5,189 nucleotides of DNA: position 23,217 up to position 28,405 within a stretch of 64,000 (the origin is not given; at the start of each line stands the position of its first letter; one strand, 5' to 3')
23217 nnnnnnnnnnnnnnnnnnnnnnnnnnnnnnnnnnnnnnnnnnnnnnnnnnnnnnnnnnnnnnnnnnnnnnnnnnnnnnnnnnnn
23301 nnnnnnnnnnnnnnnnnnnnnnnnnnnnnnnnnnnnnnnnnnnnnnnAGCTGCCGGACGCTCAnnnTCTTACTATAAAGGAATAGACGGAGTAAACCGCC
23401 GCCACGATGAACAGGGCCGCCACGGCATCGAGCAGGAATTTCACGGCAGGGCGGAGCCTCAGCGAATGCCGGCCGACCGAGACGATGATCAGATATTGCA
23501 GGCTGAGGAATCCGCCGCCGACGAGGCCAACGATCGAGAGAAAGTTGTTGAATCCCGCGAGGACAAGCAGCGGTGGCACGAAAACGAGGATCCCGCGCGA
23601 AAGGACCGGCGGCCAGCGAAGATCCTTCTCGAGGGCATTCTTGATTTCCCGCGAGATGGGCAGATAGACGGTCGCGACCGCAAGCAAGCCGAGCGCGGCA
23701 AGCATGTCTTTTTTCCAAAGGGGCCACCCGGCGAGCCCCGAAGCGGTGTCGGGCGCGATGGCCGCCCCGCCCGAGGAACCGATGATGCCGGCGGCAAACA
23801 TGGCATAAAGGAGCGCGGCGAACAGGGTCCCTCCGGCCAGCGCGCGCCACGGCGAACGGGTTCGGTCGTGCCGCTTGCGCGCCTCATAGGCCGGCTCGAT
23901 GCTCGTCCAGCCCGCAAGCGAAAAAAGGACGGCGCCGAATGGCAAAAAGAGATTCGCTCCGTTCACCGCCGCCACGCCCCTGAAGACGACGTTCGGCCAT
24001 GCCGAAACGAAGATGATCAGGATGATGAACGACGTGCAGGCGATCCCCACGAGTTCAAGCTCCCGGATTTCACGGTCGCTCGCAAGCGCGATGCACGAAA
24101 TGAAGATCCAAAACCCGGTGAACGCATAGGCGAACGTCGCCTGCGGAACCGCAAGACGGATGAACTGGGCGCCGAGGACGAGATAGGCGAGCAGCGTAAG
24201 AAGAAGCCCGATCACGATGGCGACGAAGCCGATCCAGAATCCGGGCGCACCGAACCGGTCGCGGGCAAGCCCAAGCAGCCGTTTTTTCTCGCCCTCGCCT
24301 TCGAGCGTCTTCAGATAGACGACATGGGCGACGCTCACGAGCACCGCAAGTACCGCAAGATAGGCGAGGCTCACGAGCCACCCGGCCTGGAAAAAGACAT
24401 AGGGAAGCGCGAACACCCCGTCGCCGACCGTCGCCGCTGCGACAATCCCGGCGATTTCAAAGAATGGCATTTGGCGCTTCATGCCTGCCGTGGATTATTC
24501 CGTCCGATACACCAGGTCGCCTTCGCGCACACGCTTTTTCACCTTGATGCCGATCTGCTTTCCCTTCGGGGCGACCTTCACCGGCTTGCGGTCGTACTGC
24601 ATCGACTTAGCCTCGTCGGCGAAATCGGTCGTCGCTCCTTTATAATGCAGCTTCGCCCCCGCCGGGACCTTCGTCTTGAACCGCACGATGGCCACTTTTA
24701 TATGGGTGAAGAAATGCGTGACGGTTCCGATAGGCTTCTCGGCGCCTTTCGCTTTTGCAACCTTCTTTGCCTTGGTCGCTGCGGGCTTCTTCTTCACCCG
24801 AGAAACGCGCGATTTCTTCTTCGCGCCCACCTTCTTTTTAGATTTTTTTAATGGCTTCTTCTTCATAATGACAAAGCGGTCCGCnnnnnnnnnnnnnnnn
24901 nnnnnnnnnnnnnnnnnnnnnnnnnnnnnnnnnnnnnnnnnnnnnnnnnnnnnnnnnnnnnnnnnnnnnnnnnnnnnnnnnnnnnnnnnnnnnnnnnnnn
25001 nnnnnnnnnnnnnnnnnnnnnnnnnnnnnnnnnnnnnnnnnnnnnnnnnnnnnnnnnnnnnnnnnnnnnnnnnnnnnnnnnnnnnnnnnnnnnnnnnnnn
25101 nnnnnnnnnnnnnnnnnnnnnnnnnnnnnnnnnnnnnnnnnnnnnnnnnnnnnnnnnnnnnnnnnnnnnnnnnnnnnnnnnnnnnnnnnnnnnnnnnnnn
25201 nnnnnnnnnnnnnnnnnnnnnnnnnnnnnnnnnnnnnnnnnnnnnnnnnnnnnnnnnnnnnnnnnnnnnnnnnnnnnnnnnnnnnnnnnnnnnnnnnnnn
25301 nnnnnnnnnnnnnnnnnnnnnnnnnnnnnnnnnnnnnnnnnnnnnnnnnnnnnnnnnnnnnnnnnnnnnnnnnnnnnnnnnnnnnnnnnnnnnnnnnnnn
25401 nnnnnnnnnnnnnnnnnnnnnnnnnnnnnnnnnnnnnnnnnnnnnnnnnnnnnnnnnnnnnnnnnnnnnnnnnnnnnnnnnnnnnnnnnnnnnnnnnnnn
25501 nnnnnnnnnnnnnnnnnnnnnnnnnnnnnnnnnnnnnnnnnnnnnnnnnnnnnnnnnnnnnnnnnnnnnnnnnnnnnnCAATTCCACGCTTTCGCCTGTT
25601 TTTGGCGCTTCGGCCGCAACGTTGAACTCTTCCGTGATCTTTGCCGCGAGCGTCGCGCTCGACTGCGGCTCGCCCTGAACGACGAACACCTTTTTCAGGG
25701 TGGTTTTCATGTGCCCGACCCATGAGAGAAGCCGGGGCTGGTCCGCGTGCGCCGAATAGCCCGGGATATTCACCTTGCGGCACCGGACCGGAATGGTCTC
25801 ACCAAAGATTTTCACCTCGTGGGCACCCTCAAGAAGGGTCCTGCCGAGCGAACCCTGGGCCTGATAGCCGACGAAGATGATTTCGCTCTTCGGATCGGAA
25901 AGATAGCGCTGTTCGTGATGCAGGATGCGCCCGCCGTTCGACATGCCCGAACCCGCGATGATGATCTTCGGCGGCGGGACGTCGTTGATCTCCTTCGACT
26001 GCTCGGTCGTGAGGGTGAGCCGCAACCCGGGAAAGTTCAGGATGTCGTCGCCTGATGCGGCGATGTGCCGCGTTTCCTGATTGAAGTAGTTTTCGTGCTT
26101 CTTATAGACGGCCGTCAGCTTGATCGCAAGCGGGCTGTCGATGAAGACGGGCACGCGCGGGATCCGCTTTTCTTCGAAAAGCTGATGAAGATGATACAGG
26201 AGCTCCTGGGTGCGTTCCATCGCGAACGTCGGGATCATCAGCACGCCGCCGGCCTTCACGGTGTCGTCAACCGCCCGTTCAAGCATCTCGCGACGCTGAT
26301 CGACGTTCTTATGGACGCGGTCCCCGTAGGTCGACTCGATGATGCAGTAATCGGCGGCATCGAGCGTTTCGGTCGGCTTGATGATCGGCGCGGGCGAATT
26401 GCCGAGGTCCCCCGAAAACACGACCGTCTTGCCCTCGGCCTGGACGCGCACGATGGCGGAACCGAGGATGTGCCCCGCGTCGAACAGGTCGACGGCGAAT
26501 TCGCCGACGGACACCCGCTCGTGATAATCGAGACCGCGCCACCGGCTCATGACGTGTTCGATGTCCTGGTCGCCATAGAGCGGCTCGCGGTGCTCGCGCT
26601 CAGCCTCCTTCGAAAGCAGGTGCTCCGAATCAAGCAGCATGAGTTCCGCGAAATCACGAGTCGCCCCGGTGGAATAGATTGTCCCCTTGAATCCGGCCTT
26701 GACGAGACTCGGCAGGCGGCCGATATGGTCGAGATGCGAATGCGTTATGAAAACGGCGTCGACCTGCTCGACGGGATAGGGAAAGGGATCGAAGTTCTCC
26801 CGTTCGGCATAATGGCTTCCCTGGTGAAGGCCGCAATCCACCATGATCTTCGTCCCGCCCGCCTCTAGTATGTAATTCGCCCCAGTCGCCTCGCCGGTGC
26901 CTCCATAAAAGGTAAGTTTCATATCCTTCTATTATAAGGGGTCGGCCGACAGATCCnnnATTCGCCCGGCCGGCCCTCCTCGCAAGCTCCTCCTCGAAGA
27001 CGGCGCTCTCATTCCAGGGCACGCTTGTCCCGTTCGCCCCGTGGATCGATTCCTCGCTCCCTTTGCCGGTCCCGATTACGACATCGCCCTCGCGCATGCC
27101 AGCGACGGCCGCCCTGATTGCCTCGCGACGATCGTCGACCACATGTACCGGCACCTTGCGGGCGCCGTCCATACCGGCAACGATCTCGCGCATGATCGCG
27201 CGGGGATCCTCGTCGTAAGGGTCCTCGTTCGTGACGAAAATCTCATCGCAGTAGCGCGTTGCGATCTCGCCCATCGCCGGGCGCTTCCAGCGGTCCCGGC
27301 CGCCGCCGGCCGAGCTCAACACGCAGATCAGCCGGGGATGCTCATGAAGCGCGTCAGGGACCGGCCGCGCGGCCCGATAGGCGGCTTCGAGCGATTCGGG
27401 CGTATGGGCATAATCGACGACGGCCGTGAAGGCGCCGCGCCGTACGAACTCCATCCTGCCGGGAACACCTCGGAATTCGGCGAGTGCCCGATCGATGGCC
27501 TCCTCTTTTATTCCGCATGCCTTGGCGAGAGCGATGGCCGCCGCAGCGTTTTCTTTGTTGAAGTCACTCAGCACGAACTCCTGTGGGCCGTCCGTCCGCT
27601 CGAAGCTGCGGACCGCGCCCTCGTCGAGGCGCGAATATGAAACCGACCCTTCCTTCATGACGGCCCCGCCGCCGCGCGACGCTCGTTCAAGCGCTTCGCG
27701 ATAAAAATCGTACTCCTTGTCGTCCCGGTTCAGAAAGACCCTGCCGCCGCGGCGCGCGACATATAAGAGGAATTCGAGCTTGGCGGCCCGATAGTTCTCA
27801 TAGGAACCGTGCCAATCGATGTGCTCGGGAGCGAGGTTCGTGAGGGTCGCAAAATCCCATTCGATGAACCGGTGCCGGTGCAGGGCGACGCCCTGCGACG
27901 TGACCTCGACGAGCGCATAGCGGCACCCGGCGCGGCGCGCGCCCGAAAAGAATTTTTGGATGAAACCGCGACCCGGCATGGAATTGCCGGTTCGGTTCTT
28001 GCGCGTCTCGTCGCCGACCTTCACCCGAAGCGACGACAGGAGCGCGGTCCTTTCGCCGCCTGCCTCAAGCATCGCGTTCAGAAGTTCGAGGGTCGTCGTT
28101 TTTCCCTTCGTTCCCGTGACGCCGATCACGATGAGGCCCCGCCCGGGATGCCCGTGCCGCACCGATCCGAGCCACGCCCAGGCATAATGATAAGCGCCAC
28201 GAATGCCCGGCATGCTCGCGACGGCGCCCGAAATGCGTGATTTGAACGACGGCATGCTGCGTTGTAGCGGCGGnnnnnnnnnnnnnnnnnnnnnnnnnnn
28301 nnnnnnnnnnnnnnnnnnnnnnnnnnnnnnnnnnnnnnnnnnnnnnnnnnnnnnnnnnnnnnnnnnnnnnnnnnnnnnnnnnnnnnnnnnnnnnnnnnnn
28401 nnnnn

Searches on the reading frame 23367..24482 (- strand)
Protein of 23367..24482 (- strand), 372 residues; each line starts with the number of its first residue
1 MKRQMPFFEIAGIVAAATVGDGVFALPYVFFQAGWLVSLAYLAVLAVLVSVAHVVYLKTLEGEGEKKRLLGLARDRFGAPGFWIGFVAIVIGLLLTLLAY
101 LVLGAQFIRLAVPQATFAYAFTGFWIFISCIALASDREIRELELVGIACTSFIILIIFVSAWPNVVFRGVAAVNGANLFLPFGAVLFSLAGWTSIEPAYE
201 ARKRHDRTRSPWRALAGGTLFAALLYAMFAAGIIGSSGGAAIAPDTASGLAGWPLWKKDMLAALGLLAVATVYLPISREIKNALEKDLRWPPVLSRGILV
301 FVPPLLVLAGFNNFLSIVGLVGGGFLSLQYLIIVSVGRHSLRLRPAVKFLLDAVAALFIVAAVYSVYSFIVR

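Call 28: search_protein_families(library=pfam, proteins=[window:23367-24482:-])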
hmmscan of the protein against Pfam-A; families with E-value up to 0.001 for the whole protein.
window:23367-24482:- (372 aa): 2 families
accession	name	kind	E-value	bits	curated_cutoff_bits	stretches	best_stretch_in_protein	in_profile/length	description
PF01490.24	Aa_trans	-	4.9e-11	42.4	25.6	1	13-230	11-247/410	Transmembrane amino acid transporter protein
PF03222.19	Trp_Tyr_perm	-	2e-05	24.3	22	1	11-307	9-327/393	Tryptophan/tyrosine permease family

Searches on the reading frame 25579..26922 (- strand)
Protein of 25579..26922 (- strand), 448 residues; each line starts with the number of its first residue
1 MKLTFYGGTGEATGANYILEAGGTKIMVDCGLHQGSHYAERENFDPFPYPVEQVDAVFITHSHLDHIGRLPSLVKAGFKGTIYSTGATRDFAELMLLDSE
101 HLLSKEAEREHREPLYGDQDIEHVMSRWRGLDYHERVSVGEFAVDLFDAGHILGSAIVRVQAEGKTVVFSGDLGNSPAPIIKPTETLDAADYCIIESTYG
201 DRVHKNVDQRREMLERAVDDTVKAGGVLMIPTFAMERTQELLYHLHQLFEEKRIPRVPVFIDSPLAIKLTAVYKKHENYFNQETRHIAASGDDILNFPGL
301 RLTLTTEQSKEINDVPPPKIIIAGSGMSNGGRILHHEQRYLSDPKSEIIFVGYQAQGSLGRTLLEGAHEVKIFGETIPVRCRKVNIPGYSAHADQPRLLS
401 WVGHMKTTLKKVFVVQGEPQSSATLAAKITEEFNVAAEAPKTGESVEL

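Call 28: search_protein_families(library=pfam, proteins=[window:25579-26922:-])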
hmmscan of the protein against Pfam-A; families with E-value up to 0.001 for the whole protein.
window:25579-26922:- (448 aa): 5 families
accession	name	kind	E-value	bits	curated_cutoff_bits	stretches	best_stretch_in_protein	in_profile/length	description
PF10996.14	Beta-Casp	-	4.5e-39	134.1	27.7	1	238-363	1-120/120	Beta-Casp domain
PF07521.17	RMMBL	-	6.3e-15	55.4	21.6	1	377-439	2-62/63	Zn-dependent metallo-hydrolase RNA specificity domain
PF00753.33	Lactamase_B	-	7.8e-14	52.5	22.7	1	17-178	9-155/196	Metallo-beta-lactamase superfamily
PF16661.11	Lactamase_B_6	-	5.3e-13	49.2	27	1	18-172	1-161/193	Metallo-beta-lactamase superfamily domain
PF12706.13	Lactamase_B_2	-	4e-12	46.6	27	1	24-207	1-180/200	Beta-lactamase superfamily domain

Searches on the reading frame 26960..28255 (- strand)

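Call 28: search_protein_families(library=pfam, proteins=[window:26960-28255:-])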
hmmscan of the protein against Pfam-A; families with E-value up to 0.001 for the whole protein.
window:26960-28255:- (432 aa): 2 families
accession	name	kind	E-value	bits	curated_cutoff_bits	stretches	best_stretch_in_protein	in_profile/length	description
PF08245.18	Mur_ligase_M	-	1.7e-27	97.1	24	1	46-243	1-199/200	Mur ligase middle domain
PF02875.26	Mur_ligase_C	-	2e-26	93.8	28.4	1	266-399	1-127/127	Mur ligase, glutamate ligase domain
